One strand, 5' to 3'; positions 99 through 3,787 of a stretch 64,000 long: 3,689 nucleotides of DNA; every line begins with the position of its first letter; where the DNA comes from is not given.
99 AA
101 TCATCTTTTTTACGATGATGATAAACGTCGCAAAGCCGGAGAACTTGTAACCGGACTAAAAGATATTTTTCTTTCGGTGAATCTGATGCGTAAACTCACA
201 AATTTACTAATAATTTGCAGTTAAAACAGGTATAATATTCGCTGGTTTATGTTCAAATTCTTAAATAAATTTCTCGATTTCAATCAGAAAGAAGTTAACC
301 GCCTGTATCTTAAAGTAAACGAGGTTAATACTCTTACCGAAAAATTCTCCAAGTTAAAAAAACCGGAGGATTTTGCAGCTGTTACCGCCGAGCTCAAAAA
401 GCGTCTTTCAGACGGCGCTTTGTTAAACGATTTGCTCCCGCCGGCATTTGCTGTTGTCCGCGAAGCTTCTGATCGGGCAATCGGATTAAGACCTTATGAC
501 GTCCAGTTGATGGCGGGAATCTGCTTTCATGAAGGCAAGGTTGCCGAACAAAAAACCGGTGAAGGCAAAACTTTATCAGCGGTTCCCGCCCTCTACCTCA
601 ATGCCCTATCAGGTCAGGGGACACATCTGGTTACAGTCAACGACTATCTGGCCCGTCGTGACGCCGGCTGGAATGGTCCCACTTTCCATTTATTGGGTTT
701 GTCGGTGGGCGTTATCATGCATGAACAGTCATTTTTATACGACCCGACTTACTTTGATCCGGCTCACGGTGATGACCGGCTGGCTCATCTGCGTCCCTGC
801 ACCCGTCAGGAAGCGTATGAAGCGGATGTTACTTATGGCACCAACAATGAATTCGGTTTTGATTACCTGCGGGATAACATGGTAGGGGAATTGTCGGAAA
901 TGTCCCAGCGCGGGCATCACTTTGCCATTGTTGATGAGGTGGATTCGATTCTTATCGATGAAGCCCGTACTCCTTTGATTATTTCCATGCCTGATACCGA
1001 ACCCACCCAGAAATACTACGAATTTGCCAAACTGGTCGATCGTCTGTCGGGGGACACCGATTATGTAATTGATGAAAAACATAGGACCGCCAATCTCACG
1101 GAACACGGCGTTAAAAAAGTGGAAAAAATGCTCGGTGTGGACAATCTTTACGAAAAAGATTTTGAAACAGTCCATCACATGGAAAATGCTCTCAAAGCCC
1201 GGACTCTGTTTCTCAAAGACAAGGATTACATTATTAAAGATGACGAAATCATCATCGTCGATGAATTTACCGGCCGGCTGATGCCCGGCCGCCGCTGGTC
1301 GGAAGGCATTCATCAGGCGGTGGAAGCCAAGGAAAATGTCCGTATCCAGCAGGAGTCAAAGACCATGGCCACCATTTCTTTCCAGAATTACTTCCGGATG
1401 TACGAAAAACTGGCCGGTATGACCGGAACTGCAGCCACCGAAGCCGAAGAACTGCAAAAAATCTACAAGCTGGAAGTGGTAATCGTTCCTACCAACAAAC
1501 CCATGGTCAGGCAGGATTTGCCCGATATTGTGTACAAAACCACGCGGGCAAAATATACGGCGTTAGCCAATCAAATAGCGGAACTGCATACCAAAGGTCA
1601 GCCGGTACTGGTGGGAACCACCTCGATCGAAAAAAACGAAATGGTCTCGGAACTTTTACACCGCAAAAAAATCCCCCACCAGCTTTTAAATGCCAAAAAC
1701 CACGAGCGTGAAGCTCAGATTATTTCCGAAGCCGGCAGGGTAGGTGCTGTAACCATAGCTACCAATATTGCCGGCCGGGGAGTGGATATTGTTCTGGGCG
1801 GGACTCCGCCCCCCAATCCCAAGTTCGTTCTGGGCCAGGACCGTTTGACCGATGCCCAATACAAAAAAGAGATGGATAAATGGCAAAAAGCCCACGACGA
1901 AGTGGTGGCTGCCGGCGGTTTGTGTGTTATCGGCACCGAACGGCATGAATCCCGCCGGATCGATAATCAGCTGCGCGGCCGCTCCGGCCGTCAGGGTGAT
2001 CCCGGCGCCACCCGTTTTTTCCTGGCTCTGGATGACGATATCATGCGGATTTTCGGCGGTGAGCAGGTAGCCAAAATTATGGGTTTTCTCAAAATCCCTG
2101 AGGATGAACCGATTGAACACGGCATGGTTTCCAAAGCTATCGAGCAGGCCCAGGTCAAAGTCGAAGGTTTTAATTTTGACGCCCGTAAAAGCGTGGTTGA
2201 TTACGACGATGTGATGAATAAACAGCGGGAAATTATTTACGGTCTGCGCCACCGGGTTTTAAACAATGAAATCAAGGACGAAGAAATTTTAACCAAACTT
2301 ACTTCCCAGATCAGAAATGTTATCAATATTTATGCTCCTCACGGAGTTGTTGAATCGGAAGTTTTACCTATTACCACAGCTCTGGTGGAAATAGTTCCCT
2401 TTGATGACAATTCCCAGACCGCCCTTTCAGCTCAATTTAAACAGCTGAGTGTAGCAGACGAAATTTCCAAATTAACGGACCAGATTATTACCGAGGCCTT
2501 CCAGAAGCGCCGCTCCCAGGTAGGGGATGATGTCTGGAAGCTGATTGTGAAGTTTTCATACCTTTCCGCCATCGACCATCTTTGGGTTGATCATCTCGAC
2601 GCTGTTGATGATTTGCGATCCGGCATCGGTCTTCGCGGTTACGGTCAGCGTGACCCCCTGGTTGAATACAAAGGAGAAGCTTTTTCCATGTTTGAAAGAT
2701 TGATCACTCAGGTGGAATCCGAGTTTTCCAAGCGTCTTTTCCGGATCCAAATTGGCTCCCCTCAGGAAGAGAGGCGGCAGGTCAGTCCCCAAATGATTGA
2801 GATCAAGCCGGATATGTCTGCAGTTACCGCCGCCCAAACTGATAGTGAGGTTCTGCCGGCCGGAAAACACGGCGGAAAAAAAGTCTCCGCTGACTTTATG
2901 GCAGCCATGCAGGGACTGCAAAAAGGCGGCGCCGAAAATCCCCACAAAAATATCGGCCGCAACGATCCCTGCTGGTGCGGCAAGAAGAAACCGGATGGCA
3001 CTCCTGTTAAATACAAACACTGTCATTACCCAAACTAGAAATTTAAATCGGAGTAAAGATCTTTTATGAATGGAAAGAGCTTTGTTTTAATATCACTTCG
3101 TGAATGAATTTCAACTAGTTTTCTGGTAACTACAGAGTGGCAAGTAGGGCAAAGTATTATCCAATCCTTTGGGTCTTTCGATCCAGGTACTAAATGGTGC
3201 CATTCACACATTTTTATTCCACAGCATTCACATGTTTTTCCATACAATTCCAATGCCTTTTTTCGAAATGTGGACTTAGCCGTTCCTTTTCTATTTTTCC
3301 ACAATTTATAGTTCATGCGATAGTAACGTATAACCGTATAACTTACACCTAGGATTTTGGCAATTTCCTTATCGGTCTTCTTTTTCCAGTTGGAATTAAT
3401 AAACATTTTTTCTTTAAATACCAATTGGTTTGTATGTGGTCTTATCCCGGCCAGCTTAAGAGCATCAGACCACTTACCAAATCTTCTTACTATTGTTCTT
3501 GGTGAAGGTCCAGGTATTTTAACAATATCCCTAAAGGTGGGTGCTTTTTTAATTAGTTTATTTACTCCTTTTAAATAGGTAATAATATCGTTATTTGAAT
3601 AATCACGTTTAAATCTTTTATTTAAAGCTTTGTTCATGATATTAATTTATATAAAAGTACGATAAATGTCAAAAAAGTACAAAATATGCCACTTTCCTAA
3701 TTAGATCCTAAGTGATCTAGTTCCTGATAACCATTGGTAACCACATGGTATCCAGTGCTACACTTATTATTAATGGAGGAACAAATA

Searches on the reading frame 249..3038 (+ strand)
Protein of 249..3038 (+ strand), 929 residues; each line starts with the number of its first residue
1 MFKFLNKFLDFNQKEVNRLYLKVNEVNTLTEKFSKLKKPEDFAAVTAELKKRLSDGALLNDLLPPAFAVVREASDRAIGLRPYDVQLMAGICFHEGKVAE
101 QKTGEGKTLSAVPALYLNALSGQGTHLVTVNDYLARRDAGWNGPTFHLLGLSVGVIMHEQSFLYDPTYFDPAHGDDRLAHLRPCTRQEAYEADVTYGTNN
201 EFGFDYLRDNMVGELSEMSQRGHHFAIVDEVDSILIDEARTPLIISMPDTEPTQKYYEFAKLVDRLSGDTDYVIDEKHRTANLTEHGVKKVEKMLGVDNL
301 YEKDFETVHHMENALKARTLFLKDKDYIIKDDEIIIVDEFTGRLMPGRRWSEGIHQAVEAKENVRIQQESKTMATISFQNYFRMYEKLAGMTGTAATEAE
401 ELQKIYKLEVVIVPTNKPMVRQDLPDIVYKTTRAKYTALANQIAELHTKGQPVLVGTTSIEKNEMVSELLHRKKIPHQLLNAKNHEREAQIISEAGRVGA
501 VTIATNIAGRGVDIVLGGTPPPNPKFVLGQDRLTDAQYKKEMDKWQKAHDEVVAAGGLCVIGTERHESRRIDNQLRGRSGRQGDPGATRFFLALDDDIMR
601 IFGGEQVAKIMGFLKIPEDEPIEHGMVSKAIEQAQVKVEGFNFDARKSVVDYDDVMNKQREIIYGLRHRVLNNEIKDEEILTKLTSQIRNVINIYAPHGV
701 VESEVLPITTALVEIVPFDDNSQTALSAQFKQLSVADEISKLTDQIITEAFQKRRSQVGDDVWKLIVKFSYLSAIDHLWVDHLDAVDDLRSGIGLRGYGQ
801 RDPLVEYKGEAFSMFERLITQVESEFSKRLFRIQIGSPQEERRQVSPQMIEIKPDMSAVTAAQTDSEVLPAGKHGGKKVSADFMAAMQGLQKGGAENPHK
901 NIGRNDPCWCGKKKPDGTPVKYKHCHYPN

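Call 38: find_related_loci(query=window:249-3038:+, collection=genome_contigs, flank=10000)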
Query window:249-3038:+ (929 aa) in genome_contigs; peptide patterns used: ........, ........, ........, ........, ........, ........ (x = any residue, [..] = any of these).
600 stretches matched a pattern (row limit reached: there are more); 599 encode a relative of the query (tblastn E <= 1e-3); the best 80 are kept; 80 distinct loci.
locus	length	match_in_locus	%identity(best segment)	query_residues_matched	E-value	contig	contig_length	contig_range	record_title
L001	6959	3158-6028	55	1-929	0e+0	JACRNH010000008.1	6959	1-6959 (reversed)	MAG: Candidatus Collierbacteria bacterium isolate NC_groundwater_1930_Pr3_S-0.2um_42_7 scaffold_176516, whole genome sho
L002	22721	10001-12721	52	1-928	0e+0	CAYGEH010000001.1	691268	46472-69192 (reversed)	MAG TPA_asm: uncultured Gammaproteobacteria bacterium isolate ERP113451_co2_205 genome assembly, contig: NODE_1_length_6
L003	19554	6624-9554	50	1-925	0e+0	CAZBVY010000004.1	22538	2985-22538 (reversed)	MAG TPA_asm: uncultured Pseudomonadales bacterium isolate binchicken_co212_140 genome assembly, contig: NODE_3196_length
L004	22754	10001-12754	49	1-926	0e+0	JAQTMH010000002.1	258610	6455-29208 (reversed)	MAG: Patescibacteria group bacterium isolate STA_36 NODE_85_length_258610_cov_5.218262_Sandtown_A, whole genome shotgun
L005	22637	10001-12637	49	12-925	0e+0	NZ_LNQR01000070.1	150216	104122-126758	Candidatus Magnetominusculus xianensis strain HCH-1 contig070, whole genome shotgun sequence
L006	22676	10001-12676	49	12-926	0e+0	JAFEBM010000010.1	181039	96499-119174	MAG: Nitrospira sp. isolate CTRL-LIN-TMP-bin1 Nitrospira-sp.-TMP-bin1__10__length-181039, whole genome shotgun sequence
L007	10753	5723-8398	49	8-926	0e+0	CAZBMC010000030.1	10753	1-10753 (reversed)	MAG TPA_asm: uncultured Gammaproteobacteria bacterium isolate SRP329715_co1_47 genome assembly, contig: NODE_9417_length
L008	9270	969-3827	47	1-926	0e+0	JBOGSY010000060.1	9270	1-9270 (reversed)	MAG: Candidatus Limnocylindria bacterium isolate SD8030_metabat2.bin.11_sub NODE_2033_length_9270_cov_2.207700, whole ge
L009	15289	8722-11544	47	8-926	0e+0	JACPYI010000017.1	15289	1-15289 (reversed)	MAG: Candidatus Sungiibacteriota bacterium isolate NC_groundwater_859_Pr1_B-0.1um_51_34 Montesol18_Bp1_scaffold_584750,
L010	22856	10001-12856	47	1-926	0e+0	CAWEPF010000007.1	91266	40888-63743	MAG: uncultured Chloroflexia bacterium isolate MFD02242.bin.2.244 genome assembly, contig: contig_46378, whole genome sh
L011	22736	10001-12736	48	12-927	0e+0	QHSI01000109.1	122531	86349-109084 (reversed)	MAG: Candidatus Rokuibacteriota bacterium isolate AR34 14_0903_05_40cm_scaffold_298_curated, whole genome shotgun sequen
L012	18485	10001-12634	48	1-929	0e+0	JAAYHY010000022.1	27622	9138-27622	MAG: Bacillota bacterium isolate AS09scLD_416 57904_AS09, whole genome shotgun sequence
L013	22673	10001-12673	47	1-925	0e+0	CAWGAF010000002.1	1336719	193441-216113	MAG: uncultured Chloroflexia bacterium isolate MFD04408.bin.2.19 genome assembly, contig: contig_36051, whole genome sho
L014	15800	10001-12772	46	1-925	0e+0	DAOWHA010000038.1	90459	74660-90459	MAG TPA_asm: bacterium isolate CSMAG_2005 CSMAG_2005_k141_148215_length_90459_cov_10.2795, whole genome shotgun sequence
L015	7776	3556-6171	49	12-925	0e+0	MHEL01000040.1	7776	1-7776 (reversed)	MAG: Nitrospirae bacterium RBG_19FT_COMBO_42_15 rbg_19ft_combo_scaffold_17957, whole genome shotgun sequence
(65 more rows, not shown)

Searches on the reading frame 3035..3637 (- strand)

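Call 15: search_protein_families(library=pfam, proteins=[window:3035-3637:-], max_evalue=0.001)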
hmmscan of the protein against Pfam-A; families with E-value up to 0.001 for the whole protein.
window:3035-3637:- (200 aa): 1 family
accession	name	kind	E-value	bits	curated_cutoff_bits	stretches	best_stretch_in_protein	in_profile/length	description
PF18780.6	HNH_repeat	-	4.4e-09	37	26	1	13-65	1-53/54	Homing endonuclease associated repeat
